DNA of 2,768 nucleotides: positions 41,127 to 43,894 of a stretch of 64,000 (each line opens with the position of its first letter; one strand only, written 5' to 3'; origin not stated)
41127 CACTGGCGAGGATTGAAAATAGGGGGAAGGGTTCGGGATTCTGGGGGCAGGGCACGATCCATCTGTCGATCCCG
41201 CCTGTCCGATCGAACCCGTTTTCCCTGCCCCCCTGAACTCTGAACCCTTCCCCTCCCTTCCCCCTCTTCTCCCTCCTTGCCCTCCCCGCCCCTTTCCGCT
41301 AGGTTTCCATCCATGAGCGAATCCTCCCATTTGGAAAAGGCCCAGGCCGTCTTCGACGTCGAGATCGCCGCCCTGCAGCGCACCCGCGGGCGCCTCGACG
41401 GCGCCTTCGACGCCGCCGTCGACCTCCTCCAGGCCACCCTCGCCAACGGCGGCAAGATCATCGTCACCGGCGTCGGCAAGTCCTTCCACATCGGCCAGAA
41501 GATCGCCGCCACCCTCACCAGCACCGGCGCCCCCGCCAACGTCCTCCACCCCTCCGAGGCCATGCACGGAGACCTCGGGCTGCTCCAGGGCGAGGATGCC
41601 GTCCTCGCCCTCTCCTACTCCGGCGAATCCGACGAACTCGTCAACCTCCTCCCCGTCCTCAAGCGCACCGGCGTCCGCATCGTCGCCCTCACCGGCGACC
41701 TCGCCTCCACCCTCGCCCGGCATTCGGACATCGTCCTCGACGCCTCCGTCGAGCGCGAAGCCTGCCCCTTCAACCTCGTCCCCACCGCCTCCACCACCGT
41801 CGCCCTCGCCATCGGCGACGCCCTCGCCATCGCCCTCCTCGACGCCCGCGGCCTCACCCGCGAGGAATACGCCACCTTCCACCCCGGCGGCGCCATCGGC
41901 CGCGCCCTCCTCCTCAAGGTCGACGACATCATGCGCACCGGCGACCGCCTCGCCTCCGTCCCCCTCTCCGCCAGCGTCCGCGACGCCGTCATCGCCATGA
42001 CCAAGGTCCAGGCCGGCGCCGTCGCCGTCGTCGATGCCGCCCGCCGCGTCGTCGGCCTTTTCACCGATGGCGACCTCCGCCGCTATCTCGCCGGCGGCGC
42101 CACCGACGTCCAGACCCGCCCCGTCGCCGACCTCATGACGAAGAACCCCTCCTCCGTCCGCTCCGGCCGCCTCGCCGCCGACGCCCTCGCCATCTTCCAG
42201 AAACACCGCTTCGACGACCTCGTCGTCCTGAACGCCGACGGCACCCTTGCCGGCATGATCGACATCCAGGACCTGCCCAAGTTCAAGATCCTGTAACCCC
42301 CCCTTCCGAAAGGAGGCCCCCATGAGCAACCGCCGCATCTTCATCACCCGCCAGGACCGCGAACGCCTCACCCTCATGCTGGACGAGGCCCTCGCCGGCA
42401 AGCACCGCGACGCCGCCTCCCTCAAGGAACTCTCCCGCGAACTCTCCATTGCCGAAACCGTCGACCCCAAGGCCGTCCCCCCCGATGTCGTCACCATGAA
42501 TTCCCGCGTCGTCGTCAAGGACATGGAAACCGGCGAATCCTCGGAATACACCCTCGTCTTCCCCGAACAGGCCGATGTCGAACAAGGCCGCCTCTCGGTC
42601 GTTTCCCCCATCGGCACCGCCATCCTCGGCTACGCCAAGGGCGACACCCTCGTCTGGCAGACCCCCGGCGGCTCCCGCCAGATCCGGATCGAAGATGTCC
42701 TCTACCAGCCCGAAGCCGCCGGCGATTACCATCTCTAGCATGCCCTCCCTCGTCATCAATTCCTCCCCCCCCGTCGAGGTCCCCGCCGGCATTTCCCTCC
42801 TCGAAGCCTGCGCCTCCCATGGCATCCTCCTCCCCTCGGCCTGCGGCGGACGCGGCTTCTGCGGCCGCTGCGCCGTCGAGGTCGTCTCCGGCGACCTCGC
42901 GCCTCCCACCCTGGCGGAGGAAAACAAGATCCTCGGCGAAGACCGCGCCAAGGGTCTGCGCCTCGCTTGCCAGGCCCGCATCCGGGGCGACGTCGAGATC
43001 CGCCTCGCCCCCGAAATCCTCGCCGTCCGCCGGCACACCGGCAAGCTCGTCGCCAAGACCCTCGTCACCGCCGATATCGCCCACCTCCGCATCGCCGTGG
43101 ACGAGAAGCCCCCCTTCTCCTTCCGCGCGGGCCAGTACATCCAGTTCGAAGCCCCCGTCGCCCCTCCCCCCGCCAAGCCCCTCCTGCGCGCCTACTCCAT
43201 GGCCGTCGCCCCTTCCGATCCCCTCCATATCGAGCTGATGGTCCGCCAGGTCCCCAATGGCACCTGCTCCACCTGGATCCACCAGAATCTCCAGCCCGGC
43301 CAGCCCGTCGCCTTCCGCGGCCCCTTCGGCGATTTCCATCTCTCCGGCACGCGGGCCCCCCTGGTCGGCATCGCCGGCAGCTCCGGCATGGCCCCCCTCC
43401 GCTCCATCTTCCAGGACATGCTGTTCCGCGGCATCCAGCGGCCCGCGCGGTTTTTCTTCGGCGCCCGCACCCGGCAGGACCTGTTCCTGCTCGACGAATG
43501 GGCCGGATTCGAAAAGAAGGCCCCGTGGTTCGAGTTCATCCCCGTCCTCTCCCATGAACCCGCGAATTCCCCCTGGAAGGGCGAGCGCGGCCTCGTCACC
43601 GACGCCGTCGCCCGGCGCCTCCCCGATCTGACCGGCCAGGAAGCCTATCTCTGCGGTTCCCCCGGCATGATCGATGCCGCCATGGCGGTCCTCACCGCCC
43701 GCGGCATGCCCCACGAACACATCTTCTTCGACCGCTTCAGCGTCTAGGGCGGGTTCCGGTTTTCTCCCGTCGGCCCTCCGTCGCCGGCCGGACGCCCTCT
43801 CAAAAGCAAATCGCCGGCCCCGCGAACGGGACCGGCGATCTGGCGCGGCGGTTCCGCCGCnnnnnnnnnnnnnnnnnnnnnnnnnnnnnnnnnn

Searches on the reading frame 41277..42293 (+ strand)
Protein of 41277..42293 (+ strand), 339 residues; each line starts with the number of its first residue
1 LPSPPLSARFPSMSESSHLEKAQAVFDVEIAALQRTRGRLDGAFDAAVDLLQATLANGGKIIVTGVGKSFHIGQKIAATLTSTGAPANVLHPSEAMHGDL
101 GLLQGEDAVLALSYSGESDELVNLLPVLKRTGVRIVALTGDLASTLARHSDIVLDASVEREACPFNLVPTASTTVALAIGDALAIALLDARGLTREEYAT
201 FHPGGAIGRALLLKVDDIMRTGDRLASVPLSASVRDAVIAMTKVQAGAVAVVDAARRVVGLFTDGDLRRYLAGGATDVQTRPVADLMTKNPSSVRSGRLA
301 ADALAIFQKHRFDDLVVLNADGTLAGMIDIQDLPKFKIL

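Call 55: search_protein_families(library=pfam, proteins=[window:41277-42293:+], max_evalue=0.0001)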
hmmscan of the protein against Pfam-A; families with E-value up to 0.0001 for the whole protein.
window:41277-42293:+ (339 aa): 3 families
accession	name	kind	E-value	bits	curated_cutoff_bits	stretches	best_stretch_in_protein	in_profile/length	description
PF01380.27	SIS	-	5.1e-27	94.7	25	1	55-186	2-131/131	SIS domain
PF00571.33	CBS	-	8.2e-17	61.7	24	2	215-272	1-56/57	CBS domain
PF13580.11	SIS_2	-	5.7e-08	33.3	27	0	32-99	9-76/138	SIS domain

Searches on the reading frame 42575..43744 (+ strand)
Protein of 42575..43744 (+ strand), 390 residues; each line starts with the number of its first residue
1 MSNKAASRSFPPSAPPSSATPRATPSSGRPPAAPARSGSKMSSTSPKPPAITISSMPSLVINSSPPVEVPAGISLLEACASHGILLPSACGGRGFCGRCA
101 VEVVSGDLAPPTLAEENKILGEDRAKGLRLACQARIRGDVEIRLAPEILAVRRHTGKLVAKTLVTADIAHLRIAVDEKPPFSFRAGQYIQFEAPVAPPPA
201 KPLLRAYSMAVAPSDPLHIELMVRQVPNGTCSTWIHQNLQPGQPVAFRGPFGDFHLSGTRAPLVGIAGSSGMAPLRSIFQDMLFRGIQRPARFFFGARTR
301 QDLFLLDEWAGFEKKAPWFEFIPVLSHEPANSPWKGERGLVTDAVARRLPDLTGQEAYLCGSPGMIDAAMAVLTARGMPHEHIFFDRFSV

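Call 55: search_protein_families(library=pfam, proteins=[window:42575-43744:+], max_evalue=0.0001)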
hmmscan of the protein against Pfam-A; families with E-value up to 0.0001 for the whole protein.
window:42575-43744:+ (390 aa): 3 families
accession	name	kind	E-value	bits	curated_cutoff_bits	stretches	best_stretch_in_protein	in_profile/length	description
PF00175.26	NAD_binding_1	-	3.3e-18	66.8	22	1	266-369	2-107/109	Oxidoreductase NAD-binding domain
PF00970.30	FAD_binding_6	-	2.1e-14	54.1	21.1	1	157-255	3-98/99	Oxidoreductase FAD-binding domain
PF00111.32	Fer2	-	9.7e-12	45.1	21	1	67-136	10-76/77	2Fe-2S iron-sulfur cluster binding domain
